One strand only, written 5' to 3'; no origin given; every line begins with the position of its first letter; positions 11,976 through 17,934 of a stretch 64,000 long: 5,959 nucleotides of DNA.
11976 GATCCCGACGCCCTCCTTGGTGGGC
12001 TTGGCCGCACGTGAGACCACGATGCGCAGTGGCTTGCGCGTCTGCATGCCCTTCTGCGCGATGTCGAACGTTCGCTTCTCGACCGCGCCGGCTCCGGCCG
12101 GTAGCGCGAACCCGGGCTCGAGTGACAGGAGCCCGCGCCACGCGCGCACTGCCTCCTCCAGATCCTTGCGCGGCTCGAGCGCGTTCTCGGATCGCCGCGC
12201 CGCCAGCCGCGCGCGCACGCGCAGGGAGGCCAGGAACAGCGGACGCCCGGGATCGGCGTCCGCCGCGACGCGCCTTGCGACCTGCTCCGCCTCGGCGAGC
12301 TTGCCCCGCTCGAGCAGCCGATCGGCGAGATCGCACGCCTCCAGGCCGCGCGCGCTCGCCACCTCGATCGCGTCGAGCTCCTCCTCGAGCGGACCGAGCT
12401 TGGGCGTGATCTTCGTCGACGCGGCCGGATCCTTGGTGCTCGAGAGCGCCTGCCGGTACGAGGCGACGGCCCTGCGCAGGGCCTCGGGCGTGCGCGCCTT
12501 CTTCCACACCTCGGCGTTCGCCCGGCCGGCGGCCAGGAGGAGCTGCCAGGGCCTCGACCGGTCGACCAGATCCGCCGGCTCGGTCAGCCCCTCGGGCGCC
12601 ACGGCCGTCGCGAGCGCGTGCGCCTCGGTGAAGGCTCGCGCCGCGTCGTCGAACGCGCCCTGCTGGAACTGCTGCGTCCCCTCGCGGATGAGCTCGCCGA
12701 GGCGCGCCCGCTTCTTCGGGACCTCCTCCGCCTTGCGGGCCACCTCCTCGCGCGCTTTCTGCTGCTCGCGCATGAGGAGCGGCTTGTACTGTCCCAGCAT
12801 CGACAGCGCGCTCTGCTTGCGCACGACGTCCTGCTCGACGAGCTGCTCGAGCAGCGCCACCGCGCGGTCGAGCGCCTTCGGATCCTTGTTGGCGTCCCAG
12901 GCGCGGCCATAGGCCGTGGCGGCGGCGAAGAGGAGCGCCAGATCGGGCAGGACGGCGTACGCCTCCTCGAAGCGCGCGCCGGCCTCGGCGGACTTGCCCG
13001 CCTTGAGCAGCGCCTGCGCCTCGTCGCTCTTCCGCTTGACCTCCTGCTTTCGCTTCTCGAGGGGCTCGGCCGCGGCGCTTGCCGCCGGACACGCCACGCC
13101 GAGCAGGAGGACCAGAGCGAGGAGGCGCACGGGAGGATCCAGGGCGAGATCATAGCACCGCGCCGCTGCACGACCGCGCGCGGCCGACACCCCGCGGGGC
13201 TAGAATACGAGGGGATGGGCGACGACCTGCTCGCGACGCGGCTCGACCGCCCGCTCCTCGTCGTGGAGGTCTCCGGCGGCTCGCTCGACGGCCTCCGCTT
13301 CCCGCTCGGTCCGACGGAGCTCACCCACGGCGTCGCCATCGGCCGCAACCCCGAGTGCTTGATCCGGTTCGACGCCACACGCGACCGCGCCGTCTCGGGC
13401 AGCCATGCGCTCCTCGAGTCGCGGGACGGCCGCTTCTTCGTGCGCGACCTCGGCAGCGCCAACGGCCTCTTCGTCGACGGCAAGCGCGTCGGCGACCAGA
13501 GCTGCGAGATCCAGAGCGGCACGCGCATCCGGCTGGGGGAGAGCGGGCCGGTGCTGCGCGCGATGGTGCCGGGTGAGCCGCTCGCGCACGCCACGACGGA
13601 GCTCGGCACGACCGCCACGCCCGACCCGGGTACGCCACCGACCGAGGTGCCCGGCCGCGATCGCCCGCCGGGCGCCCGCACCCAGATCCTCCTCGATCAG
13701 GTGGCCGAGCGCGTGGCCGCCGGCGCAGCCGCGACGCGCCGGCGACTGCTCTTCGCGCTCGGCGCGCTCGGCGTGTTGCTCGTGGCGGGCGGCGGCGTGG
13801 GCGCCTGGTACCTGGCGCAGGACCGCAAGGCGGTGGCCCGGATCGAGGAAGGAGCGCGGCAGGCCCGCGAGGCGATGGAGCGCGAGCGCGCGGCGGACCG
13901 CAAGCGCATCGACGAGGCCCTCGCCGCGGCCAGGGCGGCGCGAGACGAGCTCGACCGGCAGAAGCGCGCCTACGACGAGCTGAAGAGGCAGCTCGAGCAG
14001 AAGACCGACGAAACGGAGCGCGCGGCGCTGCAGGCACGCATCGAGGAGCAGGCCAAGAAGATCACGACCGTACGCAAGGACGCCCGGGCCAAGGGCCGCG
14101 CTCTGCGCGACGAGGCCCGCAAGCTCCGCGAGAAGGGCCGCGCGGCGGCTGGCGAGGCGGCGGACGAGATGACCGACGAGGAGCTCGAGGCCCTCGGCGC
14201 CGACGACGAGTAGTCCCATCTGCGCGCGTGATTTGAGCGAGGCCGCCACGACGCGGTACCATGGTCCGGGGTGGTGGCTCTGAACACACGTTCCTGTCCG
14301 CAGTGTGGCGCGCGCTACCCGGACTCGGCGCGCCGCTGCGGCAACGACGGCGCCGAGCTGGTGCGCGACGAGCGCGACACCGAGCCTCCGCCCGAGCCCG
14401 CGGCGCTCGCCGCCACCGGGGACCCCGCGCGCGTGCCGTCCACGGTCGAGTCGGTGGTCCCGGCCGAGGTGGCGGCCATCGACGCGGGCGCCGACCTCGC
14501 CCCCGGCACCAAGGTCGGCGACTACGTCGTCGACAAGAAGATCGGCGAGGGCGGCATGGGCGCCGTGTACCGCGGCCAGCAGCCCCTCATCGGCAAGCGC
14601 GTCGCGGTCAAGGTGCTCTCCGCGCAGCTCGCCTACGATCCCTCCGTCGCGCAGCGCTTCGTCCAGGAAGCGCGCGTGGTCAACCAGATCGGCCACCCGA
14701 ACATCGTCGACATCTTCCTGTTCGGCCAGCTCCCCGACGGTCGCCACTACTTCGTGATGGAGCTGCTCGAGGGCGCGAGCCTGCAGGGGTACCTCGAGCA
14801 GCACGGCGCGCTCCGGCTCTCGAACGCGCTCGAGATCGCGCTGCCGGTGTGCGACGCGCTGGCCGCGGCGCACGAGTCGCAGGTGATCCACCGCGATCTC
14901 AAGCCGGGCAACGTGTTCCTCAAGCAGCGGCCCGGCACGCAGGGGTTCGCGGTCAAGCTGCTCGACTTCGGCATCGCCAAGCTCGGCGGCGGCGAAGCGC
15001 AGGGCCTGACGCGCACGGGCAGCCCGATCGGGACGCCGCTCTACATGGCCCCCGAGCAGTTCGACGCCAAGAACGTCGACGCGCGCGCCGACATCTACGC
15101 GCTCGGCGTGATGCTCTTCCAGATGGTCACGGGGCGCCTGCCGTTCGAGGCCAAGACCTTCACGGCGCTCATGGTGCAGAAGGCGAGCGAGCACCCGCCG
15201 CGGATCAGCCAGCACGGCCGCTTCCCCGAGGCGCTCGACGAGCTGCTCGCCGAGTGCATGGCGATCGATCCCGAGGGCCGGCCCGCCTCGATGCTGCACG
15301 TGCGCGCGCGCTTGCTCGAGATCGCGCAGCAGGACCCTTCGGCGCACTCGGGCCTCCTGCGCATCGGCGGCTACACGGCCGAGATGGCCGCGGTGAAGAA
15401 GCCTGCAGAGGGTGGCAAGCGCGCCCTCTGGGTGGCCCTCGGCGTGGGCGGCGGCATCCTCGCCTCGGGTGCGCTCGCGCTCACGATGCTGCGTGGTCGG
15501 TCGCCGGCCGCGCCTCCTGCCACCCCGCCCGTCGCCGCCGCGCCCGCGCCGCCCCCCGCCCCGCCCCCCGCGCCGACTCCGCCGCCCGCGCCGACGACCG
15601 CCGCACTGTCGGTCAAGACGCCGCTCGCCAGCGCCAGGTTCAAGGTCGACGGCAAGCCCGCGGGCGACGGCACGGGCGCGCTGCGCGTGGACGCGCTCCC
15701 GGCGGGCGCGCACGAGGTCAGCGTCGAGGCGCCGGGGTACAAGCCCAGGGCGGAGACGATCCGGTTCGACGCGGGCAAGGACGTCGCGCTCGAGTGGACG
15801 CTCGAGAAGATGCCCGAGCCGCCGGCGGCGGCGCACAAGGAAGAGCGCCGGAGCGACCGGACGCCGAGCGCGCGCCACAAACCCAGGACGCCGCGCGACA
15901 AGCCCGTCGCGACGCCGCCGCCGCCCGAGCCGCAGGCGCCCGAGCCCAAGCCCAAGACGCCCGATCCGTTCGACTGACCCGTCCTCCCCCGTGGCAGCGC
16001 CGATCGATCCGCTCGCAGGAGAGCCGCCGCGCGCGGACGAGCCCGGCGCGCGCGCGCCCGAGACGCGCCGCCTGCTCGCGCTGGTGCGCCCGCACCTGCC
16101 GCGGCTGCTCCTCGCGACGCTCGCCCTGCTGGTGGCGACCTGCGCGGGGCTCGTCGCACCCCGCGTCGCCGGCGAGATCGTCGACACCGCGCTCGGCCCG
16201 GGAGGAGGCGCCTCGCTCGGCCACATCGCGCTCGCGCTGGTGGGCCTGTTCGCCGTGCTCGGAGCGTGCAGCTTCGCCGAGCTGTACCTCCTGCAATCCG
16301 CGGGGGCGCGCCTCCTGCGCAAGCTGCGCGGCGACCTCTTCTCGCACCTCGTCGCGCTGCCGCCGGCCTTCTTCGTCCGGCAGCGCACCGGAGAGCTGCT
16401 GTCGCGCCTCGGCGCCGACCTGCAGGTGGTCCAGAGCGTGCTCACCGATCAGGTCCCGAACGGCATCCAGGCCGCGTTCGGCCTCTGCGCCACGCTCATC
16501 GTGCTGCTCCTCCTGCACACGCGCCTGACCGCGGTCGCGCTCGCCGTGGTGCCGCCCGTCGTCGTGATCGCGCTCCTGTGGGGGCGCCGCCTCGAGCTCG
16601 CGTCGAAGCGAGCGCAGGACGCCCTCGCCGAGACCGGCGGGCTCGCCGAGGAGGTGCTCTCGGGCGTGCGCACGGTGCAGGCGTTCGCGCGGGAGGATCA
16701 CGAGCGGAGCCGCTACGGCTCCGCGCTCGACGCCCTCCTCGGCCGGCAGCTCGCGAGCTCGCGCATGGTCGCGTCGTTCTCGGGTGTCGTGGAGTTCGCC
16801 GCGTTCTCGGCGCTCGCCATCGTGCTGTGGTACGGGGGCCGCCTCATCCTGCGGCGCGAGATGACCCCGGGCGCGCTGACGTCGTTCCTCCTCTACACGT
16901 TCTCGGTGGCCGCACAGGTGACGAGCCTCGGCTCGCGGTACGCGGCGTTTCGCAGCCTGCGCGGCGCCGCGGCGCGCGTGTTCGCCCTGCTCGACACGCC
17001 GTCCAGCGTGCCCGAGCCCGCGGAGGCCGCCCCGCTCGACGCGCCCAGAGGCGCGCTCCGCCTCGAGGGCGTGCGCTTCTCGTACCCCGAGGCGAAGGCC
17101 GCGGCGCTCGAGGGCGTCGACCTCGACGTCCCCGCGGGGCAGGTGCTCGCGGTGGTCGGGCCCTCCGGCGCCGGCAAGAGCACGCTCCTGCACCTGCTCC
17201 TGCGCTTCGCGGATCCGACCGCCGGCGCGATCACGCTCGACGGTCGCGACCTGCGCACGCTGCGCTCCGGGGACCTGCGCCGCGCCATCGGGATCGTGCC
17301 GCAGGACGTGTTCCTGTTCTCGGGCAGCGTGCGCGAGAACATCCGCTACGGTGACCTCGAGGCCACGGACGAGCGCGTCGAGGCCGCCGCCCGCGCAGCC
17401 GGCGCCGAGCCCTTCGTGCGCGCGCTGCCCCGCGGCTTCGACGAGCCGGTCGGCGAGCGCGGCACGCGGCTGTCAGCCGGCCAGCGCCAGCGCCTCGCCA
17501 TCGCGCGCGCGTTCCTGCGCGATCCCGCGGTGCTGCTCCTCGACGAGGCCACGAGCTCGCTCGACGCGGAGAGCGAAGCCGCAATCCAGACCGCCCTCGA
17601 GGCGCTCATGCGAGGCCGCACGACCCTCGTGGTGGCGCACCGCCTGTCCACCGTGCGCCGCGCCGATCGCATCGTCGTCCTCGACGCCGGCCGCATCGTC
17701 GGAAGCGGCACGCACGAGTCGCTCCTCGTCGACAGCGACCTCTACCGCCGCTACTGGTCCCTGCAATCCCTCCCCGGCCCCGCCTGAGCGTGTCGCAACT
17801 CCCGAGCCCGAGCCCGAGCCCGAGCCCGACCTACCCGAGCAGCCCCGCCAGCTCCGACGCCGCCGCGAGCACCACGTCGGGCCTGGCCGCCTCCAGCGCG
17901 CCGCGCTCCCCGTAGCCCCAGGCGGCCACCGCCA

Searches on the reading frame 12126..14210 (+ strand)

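Call 50: search_protein_families(library=pfam, max_evalue=0.00001, proteins=[window:12126-14210:+])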
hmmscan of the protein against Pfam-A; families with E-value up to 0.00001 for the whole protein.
window:12126-14210:+ (695 aa): 2 families
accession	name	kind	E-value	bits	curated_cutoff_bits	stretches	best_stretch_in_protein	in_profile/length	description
PF00498.31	FHA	-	3.5e-17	63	20.7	1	404-471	2-67/67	FHA domain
PF16697.10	Yop-YscD_cpl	-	2.9e-08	34.3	33.2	1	402-472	18-85/94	Inner membrane component of T3SS, cytoplasmic domain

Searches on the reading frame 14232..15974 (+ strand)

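Call 50: search_protein_families(library=pfam, max_evalue=0.00001, proteins=[window:14232-15974:+])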
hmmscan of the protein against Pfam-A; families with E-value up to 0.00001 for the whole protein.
window:14232-15974:+ (581 aa): 3 families
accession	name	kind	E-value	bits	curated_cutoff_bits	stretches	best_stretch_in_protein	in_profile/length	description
PF00069.31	Pkinase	-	8.4e-49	166.8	31.7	1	98-353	1-254/263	Protein kinase domain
PF07714.23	PK_Tyr_Ser-Thr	-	1.8e-36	126.2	23.1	1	100-352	3-250/258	Protein tyrosine and serine/threonine kinase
PF08308.17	PEGA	-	1.5e-07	31.7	20.8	1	458-526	3-69/71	PEGA domain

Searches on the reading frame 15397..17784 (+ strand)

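Call 50: search_protein_families(library=pfam, max_evalue=0.00001, proteins=[window:15397-17784:+])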
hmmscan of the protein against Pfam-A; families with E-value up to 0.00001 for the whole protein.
window:15397-17784:+ (796 aa): 4 families
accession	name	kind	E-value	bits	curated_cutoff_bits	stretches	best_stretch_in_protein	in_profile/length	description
PF00664.28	ABC_membrane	-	1.2e-54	186.4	28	1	237-501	1-267/274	ABC transporter transmembrane region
PF00005.33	ABC_tran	-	3.6e-34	118.7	25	1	571-720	1-137/137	ABC transporter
PF13191.12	AAA_16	-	5.7e-06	27.4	32.6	1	579-739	24-161/167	AAA ATPase domain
PF13304.12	AAA_21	-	6.2e-06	26.9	27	0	584-644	2-53/304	AAA domain, putative AbiEii toxin, Type IV TA system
